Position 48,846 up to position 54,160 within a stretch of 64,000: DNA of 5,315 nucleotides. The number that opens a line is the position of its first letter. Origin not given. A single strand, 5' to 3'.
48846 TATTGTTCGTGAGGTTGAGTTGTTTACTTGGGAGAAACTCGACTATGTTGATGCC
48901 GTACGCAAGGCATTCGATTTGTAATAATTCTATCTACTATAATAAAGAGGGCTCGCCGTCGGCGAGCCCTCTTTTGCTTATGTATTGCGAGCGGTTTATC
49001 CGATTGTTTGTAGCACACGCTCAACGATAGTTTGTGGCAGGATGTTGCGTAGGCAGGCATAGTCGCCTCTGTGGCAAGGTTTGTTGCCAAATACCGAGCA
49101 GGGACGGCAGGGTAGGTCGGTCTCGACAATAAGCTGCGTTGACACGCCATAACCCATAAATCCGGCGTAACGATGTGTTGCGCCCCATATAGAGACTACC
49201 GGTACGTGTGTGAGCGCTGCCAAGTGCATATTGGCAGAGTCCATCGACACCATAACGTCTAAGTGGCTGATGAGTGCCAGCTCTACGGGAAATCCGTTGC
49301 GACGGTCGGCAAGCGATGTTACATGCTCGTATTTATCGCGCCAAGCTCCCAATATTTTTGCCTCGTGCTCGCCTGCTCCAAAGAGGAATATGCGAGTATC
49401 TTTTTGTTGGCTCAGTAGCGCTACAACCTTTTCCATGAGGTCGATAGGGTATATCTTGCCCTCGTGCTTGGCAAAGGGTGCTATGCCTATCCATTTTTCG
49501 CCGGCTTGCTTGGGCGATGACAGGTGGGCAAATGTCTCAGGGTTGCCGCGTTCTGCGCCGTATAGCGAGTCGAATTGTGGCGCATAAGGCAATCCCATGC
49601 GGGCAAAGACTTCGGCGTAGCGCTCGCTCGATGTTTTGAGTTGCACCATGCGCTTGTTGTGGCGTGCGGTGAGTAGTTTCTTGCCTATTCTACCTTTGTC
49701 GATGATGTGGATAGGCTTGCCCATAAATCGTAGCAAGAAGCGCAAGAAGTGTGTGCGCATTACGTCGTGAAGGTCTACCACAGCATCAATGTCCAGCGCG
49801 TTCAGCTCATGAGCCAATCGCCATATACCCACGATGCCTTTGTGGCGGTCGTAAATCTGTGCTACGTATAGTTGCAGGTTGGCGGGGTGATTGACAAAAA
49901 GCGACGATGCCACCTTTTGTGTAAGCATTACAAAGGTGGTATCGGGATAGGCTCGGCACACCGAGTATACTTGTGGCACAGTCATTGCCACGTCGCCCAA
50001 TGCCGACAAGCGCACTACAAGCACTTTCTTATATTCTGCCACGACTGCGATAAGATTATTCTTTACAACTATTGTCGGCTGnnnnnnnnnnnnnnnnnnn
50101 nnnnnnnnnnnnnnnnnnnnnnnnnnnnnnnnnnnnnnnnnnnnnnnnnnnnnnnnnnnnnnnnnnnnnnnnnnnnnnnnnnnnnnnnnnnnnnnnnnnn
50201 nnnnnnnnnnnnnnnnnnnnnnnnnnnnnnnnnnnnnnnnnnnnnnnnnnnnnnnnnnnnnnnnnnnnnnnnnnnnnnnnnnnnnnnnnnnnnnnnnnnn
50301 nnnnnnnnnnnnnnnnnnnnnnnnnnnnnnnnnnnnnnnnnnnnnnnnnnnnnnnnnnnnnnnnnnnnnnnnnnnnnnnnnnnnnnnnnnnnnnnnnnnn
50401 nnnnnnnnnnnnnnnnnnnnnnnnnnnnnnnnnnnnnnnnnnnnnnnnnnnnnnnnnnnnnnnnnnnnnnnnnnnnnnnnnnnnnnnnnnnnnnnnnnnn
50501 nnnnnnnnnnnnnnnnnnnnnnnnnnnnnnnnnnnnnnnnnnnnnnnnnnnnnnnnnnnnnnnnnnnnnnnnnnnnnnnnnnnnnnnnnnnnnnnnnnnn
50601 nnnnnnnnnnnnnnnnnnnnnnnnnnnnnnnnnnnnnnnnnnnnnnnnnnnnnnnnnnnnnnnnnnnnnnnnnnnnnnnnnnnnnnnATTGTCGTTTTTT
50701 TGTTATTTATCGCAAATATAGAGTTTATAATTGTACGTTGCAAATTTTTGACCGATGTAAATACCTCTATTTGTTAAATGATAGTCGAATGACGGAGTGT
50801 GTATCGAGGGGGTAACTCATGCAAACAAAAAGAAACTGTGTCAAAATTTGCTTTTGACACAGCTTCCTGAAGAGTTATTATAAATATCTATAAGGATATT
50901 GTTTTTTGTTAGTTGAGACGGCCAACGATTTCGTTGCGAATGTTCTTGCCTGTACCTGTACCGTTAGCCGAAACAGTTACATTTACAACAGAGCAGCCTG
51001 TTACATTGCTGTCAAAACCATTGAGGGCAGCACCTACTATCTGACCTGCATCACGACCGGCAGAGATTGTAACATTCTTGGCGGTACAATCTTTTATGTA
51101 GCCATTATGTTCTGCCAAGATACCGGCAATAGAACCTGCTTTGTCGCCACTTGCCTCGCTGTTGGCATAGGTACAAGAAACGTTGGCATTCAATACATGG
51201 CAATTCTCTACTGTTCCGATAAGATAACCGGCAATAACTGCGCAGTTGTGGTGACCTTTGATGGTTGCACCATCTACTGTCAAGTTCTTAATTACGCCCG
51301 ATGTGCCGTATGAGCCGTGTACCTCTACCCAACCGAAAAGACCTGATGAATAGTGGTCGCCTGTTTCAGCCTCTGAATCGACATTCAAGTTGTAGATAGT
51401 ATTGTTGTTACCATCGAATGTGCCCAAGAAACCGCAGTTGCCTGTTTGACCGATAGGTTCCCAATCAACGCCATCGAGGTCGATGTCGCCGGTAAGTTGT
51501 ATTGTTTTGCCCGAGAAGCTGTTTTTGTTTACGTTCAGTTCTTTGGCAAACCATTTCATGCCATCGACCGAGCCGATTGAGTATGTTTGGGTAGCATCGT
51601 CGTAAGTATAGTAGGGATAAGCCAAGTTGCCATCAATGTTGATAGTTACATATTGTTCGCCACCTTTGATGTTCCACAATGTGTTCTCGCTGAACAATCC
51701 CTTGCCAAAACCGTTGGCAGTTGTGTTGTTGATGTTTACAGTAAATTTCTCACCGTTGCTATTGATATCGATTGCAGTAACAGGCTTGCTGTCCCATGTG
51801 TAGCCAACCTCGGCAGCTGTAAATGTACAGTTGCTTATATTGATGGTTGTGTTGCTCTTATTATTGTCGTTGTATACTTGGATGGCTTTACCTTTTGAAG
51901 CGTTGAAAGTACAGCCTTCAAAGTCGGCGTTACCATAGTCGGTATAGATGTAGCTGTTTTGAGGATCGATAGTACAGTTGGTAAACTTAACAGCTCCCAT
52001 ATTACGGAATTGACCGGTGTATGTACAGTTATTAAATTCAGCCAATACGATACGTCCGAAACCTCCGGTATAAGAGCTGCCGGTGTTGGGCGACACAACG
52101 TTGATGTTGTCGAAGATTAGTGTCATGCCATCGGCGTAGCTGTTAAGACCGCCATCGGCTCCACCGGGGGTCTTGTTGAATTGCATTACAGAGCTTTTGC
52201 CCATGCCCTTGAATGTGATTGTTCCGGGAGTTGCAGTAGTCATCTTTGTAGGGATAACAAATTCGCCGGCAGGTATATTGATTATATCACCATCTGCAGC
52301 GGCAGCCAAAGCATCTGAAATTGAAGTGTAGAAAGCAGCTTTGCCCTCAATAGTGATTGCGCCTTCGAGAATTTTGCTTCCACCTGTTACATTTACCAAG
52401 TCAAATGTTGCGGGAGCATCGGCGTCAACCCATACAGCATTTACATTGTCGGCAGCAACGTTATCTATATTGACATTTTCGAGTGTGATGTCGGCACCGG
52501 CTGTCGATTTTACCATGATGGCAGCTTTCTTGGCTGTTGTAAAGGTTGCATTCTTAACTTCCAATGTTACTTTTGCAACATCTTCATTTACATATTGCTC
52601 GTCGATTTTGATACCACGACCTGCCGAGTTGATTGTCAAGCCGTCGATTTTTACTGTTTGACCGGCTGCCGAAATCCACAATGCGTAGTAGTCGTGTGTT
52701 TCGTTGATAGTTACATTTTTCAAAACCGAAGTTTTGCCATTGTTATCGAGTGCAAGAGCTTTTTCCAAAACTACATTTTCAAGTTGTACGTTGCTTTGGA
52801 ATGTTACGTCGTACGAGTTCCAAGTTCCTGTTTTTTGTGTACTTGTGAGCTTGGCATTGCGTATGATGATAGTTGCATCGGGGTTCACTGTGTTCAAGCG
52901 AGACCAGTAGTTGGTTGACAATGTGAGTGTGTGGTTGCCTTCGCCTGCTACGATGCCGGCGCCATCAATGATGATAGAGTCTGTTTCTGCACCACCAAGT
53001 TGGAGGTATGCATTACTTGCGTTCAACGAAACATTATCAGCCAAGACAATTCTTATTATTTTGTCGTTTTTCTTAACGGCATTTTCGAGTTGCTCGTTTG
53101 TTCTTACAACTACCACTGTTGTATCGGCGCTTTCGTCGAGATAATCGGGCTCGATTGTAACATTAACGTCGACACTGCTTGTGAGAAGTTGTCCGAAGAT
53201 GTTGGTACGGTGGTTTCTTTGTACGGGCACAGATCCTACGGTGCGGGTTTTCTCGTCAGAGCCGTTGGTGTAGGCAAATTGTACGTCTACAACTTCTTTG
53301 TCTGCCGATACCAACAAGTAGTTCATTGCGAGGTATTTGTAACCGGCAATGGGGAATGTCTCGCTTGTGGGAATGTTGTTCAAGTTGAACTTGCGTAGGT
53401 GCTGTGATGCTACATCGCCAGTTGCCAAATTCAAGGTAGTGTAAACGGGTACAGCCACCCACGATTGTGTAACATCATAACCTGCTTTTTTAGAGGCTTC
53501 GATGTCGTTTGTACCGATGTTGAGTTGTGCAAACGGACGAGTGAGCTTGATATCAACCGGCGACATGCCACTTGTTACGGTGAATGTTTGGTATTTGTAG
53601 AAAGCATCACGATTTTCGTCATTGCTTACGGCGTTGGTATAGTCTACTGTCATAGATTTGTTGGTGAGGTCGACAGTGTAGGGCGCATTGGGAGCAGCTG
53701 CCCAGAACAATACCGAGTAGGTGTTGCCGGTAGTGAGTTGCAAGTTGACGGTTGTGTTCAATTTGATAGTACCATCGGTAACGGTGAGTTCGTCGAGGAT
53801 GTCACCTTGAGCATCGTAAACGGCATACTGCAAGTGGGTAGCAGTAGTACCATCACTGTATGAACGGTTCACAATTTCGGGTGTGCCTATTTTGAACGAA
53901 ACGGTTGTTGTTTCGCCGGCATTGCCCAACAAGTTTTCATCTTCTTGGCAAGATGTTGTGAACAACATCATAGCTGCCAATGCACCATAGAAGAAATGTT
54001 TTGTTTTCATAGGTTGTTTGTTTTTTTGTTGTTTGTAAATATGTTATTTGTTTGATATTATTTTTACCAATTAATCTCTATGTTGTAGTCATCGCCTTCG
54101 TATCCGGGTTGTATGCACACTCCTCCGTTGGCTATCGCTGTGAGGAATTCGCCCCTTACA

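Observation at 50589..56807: Type V pilus-like operon bracketed by a 60-nt direct repeat that includes a fragment of the flanking DUF4254-like gene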

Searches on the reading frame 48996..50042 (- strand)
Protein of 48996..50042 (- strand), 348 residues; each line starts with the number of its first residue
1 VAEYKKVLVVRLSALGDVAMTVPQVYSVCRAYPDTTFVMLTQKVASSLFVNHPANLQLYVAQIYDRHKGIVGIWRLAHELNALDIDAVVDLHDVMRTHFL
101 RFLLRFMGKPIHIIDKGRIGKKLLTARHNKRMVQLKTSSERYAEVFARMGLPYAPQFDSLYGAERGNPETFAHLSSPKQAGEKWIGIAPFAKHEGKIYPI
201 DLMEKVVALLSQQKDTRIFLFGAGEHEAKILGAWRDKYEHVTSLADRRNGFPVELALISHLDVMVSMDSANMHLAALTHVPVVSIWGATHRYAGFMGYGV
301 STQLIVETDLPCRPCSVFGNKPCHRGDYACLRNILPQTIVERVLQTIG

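Call 6: search_protein_families(library=pfam, proteins=[window:48996-50042:-])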
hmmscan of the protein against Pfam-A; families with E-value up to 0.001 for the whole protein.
window:48996-50042:- (348 aa): 1 family
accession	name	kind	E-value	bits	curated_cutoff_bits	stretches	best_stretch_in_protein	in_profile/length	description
PF01075.23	Glyco_transf_9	-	1e-17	64.7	22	1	73-316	1-237/247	Glycosyltransferase family 9 (heptosyltransferase)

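Call 34: search_protein_families(library=ncbifam, proteins=[window:48996-50042:-], max_evalue=0.01)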
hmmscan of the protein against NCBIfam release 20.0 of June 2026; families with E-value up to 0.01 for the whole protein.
window:48996-50042:- (348 aa): 6 families
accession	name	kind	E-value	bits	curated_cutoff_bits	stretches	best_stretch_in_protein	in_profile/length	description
TIGR02193.1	heptsyl_trn_I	equivalog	1.9e-15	56.9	185.3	1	6-291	1-286/320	lipopolysaccharide heptosyltransferase I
NF007742.0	PRK10422.1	equivalog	2.9e-14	52.6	467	1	3-290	4-292/352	lipopolysaccharide core heptosyltransferase RfaQ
TIGR02201.1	heptsyl_trn_III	equivalog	1.1e-12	47.6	170.2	1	6-290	1-290/344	putative lipopolysaccharide heptosyltransferase III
TIGR02195.1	heptsyl_trn_II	equivalog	5e-12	45.6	134.6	1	6-343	1-334/339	lipopolysaccharide heptosyltransferase II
NF008204.0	PRK10964.1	equivalog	3.4e-05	23.1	437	1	6-302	2-294/322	lipopolysaccharide heptosyltransferase RfaC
NF008162.0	PRK10916.1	equivalog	0.0058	15.9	569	0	215-289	213-290/348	ADP-heptose--LPS heptosyltransferase RfaF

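Call 54: find_encoding_contigs(protein=window:48996-50042:-, flank=9000, max_places=10)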
Protein window:48996-50042:- (348 aa): 20 contigs read that carry it; 10 places shown.
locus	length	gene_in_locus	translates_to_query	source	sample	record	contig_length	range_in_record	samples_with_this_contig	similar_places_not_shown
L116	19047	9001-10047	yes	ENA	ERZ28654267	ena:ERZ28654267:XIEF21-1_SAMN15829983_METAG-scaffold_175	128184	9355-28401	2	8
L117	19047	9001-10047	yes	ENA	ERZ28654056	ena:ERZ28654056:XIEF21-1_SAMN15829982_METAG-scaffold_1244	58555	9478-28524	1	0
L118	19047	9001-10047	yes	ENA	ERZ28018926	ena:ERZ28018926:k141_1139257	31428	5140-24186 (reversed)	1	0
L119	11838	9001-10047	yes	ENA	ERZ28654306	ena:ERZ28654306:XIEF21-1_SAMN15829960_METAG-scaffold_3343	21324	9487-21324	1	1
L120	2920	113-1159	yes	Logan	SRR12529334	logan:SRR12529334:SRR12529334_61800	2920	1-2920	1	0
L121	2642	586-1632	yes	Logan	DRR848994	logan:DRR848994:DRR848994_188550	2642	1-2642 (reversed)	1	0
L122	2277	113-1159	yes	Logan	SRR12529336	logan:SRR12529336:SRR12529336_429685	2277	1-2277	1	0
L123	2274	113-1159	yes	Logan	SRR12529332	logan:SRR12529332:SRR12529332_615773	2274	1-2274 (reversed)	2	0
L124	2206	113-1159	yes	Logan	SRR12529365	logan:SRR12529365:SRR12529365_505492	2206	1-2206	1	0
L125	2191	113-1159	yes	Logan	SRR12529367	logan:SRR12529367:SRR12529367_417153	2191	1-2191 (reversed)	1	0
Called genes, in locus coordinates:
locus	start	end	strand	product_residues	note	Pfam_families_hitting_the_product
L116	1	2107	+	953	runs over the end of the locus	PF04760:IF2_N, PF00009:GTP_EFTU, PF01926:MMR_HSR1, PF22042:EF-G_D2, PF11987:IF-2, PF03144:GTP_EFTU_D2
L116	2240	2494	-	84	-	-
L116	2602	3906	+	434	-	PF12099:DUF3575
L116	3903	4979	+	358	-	PF20200:DUF6562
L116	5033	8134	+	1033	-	PF20200:DUF6562 (weak)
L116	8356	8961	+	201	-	PF14063:DUF4254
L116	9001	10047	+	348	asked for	PF01075:Glyco_transf_9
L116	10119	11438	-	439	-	PF00438:S-AdoMet_synt_N, PF02772:S-AdoMet_synt_M, PF02773:S-AdoMet_synt_C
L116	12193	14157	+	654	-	PF02518:HATPase_c, PF00204:DNA_gyraseB, PF01751:Toprim, PF00986:DNA_gyraseB_C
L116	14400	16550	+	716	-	PF08206:OB_RNB (weak), PF17849:OB_Dis3, PF17876:CSD2, PF00773:RNB, PF00575:S1 (weak)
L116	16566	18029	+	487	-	PF00309:Sigma54_AID, PF04963:Sigma54_CBD, PF04552:Sigma54_DBD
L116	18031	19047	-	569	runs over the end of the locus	-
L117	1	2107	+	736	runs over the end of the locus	PF04760:IF2_N, PF00009:GTP_EFTU, PF01926:MMR_HSR1, PF22042:EF-G_D2, PF11987:IF-2, PF03144:GTP_EFTU_D2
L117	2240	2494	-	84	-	-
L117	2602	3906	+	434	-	PF12099:DUF3575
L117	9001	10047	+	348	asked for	PF01075:Glyco_transf_9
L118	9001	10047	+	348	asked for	PF01075:Glyco_transf_9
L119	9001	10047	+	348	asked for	PF01075:Glyco_transf_9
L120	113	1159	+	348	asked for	PF01075:Glyco_transf_9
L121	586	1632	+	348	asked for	PF01075:Glyco_transf_9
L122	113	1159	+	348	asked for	PF01075:Glyco_transf_9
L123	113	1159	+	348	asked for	PF01075:Glyco_transf_9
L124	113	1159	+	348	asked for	PF01075:Glyco_transf_9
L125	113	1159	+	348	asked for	PF01075:Glyco_transf_9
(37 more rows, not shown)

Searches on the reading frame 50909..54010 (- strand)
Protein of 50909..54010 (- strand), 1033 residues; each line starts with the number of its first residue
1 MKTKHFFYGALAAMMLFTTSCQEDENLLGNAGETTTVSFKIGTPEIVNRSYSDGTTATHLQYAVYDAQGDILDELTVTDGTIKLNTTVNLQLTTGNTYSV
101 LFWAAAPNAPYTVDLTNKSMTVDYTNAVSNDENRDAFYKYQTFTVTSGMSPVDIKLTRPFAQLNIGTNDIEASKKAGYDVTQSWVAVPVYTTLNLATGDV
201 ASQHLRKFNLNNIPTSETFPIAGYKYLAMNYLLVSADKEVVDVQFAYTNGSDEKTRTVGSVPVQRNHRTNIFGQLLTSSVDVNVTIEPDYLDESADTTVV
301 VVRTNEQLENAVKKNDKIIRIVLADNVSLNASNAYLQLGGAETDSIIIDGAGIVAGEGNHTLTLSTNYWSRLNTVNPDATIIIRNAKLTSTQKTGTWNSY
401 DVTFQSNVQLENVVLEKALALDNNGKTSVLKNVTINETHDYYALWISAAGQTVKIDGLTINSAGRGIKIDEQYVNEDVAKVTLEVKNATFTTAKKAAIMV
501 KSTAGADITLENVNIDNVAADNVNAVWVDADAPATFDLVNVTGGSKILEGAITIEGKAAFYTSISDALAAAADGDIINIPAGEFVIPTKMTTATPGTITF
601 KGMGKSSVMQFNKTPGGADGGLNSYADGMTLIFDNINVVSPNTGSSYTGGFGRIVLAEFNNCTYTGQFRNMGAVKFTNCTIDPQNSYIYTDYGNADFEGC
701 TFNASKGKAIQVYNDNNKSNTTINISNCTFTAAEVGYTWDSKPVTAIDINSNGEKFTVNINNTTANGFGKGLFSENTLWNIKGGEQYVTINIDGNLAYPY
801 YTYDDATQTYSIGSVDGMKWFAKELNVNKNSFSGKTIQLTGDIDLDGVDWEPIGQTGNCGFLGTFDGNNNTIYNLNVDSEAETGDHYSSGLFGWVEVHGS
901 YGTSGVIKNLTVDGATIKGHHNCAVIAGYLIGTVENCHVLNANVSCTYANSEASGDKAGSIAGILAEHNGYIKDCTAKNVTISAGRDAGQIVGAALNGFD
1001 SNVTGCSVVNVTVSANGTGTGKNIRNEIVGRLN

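Call 6: search_protein_families(library=pfam, proteins=[window:50909-54010:-])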
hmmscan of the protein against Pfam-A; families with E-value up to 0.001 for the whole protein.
window:50909-54010:- (1033 aa): 1 family
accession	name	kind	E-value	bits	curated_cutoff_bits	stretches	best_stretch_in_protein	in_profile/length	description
PF20200.4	DUF6562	-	2.1e-12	47.6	25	1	79-293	66-297/304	Family of unknown function (DUF6562)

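Call 34: search_protein_families(library=ncbifam, proteins=[window:50909-54010:-], max_evalue=0.01)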
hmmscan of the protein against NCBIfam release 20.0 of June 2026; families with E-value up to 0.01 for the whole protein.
window:50909-54010:- (1033 aa): 0 families

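Call 36: search_solved_structures(query=window:50909-54010:-, max_evalue=1)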
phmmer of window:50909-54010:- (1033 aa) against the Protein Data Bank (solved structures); distinct sequences matched with E-value up to 1: 1.
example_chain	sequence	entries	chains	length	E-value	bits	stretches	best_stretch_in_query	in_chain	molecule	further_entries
3lay_A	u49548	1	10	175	0.022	15.8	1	418-481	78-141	Zinc resistance-associated protein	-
